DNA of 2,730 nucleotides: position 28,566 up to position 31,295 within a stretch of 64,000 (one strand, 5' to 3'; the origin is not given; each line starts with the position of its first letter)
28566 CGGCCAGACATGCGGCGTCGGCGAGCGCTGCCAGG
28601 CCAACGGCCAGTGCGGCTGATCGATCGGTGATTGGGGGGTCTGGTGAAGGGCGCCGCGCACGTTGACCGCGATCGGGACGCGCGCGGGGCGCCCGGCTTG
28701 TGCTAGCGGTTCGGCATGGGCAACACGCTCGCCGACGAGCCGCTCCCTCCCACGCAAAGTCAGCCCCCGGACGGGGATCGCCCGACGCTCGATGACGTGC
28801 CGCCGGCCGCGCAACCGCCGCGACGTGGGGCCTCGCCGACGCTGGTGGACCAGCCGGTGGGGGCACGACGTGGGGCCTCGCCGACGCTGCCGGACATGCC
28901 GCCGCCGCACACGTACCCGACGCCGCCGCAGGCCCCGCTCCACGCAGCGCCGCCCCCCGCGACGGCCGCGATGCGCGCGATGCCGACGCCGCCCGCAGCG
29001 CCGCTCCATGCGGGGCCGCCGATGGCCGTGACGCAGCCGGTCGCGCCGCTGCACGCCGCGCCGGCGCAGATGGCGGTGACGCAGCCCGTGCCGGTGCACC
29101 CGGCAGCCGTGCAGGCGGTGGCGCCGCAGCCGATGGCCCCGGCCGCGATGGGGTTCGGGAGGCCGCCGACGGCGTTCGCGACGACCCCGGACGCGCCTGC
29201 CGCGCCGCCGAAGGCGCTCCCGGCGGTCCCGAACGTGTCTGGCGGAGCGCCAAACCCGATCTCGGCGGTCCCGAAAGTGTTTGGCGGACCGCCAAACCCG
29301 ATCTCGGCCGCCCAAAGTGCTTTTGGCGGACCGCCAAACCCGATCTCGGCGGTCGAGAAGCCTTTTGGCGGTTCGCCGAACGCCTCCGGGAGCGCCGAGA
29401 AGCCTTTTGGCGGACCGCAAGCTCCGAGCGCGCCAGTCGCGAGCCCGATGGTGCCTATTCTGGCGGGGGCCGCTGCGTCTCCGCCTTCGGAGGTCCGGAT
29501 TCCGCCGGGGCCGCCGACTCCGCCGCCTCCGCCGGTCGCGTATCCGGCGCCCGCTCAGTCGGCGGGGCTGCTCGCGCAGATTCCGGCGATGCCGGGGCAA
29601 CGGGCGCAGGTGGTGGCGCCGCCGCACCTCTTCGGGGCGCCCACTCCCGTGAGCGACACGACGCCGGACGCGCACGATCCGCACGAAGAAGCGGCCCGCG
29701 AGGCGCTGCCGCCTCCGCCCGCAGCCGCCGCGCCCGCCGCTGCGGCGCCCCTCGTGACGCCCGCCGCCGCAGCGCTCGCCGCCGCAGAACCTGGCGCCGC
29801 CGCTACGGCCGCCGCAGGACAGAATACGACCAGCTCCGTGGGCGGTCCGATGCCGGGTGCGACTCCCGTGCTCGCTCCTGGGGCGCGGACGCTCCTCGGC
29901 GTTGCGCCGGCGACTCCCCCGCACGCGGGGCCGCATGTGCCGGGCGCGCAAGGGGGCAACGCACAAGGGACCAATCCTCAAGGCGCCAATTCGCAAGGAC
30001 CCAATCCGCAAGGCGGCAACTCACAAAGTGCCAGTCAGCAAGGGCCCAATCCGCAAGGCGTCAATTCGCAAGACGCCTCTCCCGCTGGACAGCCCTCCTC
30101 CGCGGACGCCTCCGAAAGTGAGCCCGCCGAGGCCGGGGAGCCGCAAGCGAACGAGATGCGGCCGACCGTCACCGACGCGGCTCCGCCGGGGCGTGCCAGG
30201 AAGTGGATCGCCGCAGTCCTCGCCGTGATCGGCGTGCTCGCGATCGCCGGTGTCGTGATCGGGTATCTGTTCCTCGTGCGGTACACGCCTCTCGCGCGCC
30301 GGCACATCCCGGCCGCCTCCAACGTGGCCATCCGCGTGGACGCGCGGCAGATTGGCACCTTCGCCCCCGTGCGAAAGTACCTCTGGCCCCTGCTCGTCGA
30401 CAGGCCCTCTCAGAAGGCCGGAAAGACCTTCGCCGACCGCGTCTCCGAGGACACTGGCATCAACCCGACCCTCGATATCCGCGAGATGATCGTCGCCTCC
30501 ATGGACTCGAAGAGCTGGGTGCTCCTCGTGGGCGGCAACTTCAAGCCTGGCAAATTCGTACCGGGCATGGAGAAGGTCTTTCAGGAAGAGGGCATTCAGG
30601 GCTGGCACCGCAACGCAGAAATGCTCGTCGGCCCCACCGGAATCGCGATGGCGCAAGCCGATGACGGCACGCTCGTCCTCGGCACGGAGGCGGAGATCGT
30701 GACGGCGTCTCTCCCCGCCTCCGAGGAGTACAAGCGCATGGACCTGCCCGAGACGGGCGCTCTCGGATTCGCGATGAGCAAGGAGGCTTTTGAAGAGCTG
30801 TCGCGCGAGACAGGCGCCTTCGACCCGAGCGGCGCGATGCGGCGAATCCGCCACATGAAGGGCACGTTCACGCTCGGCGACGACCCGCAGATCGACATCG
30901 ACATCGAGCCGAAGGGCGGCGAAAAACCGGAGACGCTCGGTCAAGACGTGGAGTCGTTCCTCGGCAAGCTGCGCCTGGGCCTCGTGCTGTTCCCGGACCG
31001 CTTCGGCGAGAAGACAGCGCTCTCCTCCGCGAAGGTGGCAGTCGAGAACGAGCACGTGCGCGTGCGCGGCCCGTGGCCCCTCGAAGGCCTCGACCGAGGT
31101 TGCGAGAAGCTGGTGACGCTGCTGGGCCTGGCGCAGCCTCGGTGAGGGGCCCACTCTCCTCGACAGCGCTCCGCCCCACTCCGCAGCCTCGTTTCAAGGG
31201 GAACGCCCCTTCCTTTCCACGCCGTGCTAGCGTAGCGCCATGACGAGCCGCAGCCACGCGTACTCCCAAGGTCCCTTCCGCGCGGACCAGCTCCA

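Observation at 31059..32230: Minimal insertion-like structure: a Uma2 (DUF820)-DUF4351 nuclease gene flanked by a duplicated gene 3' end with a 42-nt identical core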

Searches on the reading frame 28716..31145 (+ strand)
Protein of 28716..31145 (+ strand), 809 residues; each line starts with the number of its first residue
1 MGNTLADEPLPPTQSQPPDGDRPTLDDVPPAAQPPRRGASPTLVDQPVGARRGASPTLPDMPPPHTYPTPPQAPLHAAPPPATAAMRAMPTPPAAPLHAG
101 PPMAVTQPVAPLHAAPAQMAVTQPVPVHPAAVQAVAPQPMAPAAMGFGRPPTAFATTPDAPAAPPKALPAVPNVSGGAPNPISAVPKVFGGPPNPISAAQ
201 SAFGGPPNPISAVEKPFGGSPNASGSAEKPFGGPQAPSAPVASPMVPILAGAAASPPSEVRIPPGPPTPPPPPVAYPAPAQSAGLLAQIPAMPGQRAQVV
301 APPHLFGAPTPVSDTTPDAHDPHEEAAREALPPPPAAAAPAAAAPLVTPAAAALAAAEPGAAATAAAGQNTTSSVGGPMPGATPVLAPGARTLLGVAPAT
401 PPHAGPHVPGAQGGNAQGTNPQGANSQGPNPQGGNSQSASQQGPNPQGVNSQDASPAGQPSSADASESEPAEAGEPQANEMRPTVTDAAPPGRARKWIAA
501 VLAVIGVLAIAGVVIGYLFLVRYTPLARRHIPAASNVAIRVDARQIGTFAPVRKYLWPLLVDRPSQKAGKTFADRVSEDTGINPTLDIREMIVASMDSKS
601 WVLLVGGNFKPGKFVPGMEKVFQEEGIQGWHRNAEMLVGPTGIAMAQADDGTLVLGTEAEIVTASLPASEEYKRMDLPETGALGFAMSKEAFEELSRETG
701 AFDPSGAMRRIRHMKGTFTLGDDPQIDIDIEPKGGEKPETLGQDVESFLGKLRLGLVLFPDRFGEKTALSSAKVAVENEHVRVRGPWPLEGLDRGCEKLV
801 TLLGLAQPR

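Call 5: search_protein_families(library=pfam, proteins=[window:28716-31145:+], max_evalue=0.01)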
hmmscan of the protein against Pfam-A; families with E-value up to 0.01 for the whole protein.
window:28716-31145:+ (809 aa): 0 families

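Call 50: search_protein_families(library=ncbifam, proteins=[window:28716-31145:+], max_evalue=0.01)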
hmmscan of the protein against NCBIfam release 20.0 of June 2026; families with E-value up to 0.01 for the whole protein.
window:28716-31145:+ (809 aa): 0 families

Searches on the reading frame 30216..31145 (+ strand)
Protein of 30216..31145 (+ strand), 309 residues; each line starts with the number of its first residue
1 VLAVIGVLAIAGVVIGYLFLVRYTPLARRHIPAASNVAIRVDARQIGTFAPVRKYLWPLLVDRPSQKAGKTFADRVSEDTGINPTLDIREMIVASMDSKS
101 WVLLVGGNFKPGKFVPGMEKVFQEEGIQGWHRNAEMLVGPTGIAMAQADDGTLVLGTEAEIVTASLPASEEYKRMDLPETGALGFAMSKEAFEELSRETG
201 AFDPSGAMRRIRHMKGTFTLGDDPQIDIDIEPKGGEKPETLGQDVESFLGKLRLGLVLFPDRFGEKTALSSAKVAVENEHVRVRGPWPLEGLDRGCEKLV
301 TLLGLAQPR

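Call 6: find_homologous_proteins(query=window:30216-31145:+)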
Query window:30216-31145:+ (309 aa): 34 proteins with E <= 0.001 among 4303 candidates.
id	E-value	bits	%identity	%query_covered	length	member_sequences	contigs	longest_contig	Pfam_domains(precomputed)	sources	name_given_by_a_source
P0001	2.2e-169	581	84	98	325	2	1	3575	-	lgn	-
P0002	1.7e-168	578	83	99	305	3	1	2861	-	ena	-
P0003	2.5e-168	577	83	99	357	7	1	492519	-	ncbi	-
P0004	6.5e-150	517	74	98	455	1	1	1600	-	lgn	-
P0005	1.6e-139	483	71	98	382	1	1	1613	-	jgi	jgi:hypothetical protein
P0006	1.4e-138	480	71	98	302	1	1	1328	-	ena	-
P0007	3.2e-133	462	69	97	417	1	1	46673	-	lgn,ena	-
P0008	1.8e-132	459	72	90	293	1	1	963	-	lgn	-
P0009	1.2e-85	306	84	54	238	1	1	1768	-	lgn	-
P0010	1.6e-85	305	47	97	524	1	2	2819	-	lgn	-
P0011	8.7e-83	296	48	97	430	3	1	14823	-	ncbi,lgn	-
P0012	1.6e-79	286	62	65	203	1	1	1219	-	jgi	jgi:hypothetical protein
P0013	1.1e-75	273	43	96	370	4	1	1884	-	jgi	jgi:hypothetical protein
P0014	5.1e-74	267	43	95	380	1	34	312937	-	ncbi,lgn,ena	-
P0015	2.1e-72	262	44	96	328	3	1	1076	-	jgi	jgi:hypothetical protein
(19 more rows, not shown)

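Call 9: find_encoding_contigs(protein=P0003, flank=10000, max_places=3)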
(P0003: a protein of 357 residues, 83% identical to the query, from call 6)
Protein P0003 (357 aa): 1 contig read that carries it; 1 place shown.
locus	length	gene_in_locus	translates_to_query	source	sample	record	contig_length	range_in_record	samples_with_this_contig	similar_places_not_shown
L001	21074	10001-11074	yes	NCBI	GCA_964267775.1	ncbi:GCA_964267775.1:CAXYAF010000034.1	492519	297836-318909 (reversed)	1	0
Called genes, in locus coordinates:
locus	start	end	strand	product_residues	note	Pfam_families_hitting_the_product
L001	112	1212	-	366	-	-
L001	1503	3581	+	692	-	-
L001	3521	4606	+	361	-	-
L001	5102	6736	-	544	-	-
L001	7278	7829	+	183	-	PF05685:Uma2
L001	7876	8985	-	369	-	-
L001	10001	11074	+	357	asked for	-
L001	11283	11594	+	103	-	-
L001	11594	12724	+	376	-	PF00082:Peptidase_S8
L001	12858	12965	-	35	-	-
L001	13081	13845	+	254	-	PF01138:RNase_PH, PF03725:RNase_PH_C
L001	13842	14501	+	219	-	PF01725:Ham1p_like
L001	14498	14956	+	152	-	PF09527:ATPase_gene1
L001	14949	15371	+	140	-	PF03899:ATP-synt_I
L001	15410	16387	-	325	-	-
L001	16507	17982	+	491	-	-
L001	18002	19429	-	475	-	PF03283:PAE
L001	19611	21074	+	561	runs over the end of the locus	PF01734:Patatin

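Call 10: find_encoding_contigs(protein=P0007, flank=10000, max_places=3)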
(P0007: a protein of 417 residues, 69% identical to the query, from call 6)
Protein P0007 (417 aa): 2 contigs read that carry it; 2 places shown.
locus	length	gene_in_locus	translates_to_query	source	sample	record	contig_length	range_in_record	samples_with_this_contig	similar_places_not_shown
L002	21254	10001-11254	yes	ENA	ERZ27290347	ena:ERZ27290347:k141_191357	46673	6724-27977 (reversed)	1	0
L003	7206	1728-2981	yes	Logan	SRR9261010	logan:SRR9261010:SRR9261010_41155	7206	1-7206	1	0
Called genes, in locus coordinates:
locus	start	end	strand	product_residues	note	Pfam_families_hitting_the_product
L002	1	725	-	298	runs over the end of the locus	-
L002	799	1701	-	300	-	PF01370:Epimerase, PF05368:NmrA, PF13460:NAD_binding_10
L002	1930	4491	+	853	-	PF08448:PAS_4, PF08448:PAS_4, PF01590:GAF, PF13185:GAF_2, PF13492:GAF_3, PF13185:GAF_2, PF01590:GAF, PF13492:GAF_3, +8 more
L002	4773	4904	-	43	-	-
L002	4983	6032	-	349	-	PF00795:CN_hydrolase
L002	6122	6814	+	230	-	PF00072:Response_reg, PF00486:Trans_reg_C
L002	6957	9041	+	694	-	-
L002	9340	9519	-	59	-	-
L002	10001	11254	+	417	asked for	-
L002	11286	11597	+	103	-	-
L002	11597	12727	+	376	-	PF00082:Peptidase_S8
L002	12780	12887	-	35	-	-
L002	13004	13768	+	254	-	PF01138:RNase_PH, PF03725:RNase_PH_C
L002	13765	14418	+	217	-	PF01725:Ham1p_like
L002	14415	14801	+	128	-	PF09527:ATPase_gene1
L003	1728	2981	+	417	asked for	-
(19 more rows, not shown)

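Call 15: find_related_loci(query=window:30216-31145:+, collection=genome_contigs, flank=6000)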
Query window:30216-31145:+ (309 aa) in genome_contigs; peptide patterns used: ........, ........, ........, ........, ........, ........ (x = any residue, [..] = any of these).
137 stretches matched a pattern, but none encodes a relative of the query by tblastn (E <= 1e-3).

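Call 32: find_related_loci(query=A2, collection=genome_contigs, flank=5000)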
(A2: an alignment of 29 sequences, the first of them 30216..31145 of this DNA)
Query A2 (309 aa) in genome_contigs; peptide patterns used: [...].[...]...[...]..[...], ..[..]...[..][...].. (x = any residue, [..] = any of these).
207 stretches matched a pattern; 48 encode a relative of the query (tblastn E <= 1e-3); 48 distinct loci.
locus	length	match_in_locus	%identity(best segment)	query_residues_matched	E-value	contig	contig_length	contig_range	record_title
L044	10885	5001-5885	62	4-297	1e-124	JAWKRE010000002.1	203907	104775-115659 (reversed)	MAG: Polyangiaceae bacterium isolate ABC1.6 ABC1.6.fa-2, whole genome shotgun sequence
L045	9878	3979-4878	48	3-303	5e-86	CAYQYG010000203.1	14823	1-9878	MAG TPA_asm: uncultured Polyangiaceae bacterium isolate binchicken_co16_22 genome assembly, contig: NODE_6802_length_148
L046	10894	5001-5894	46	7-303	1e-77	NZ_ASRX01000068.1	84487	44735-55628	Chondromyces apiculatus DSM 436 contig68, whole genome shotgun sequence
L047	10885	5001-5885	42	4-303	7e-76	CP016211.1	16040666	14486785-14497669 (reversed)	Minicystis rosea strain DSM 24000 chromosome, complete genome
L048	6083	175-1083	43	7-303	7e-75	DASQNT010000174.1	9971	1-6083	MAG TPA_asm: Polyangiaceae bacterium isolate SMAG_U10783 k141_19008, whole genome shotgun sequence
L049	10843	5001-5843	44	17-299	3e-73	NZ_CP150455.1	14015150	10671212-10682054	Sorangium sp. So ce131 chromosome, complete genome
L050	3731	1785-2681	43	6-303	2e-73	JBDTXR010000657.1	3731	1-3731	MAG: Byssovorax sp. isolate cluster4_bin.120 NODE_120326_length_3731_cov_14.880577, whole genome shotgun sequence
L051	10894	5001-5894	40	1-298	2e-72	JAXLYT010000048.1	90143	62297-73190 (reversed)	MAG: Byssovorax sp. isolate STL-MYX20 C2.183.fa-48, whole genome shotgun sequence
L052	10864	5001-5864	42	17-299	2e-71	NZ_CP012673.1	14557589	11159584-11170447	Sorangium cellulosum strain So ce26 chromosome, complete genome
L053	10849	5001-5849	43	17-300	4e-71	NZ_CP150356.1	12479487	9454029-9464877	Sorangium sp. So ce1014 chromosome, complete genome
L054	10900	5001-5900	43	17-309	1e-70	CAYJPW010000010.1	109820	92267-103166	MAG TPA_asm: uncultured Polyangiaceae bacterium isolate ERP124720_co1_193 genome assembly, contig: NODE_238_length_10982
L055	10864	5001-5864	41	17-300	5e-70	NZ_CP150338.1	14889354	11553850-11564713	Sorangium sp. So ce388 chromosome, complete genome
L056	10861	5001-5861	44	12-299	1e-68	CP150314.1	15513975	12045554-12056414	Sorangium sp. So ce134 chromosome, complete genome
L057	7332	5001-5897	43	7-303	3e-68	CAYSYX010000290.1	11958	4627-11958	MAG TPA_asm: uncultured Polyangium sp. isolate SRP257259_co1_164 genome assembly, contig: NODE_7583_length_11958_cov_5.4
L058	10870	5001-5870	42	17-300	5e-67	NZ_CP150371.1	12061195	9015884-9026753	Sorangium sp. So ce176 chromosome, complete genome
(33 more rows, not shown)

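Call 35: search_protein_families(library=pfam, proteins=[L001:7876-8985:-, L001:15410-16387:-, L001:7278-7829:+], max_evalue=0.1)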
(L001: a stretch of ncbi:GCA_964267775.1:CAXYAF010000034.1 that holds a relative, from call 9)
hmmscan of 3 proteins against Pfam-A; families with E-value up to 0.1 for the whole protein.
L001:7876-8985:- (369 aa): 1 family
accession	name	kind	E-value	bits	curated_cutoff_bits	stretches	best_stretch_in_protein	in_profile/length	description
PF12784.13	PDDEXK_2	-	4.3e-31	108.9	27.4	1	55-273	2-214/229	PD-(D/E)XK nuclease family transposase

L001:15410-16387:- (325 aa): 0 families

L001:7278-7829:+ (183 aa): 1 family
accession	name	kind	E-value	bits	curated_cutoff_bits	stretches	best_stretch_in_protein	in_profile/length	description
PF05685.18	Uma2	-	8e-25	87.7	27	1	11-160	16-162/172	Putative restriction endonuclease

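Call 38: find_encoding_contigs(protein=P0001, flank=4000, max_places=2)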
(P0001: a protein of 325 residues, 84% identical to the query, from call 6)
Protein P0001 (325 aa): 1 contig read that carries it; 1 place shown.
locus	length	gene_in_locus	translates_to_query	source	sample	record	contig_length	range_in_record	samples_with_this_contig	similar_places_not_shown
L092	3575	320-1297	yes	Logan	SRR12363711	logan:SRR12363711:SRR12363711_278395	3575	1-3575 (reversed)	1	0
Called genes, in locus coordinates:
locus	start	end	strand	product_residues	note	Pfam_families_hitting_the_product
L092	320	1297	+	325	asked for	-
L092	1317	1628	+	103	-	-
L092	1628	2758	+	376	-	PF00082:Peptidase_S8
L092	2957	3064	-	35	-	-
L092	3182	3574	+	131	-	?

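Call 39: find_encoding_contigs(protein=P0002, flank=4000, max_places=2)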
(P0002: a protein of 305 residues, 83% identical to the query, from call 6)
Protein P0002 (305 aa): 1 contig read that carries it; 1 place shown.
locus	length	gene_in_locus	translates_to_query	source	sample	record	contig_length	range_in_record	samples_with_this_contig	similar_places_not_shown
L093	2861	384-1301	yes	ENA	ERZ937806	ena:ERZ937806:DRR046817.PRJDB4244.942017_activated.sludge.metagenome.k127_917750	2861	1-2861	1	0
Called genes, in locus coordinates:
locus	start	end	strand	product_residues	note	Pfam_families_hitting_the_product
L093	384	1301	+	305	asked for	-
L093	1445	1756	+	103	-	-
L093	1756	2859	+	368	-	?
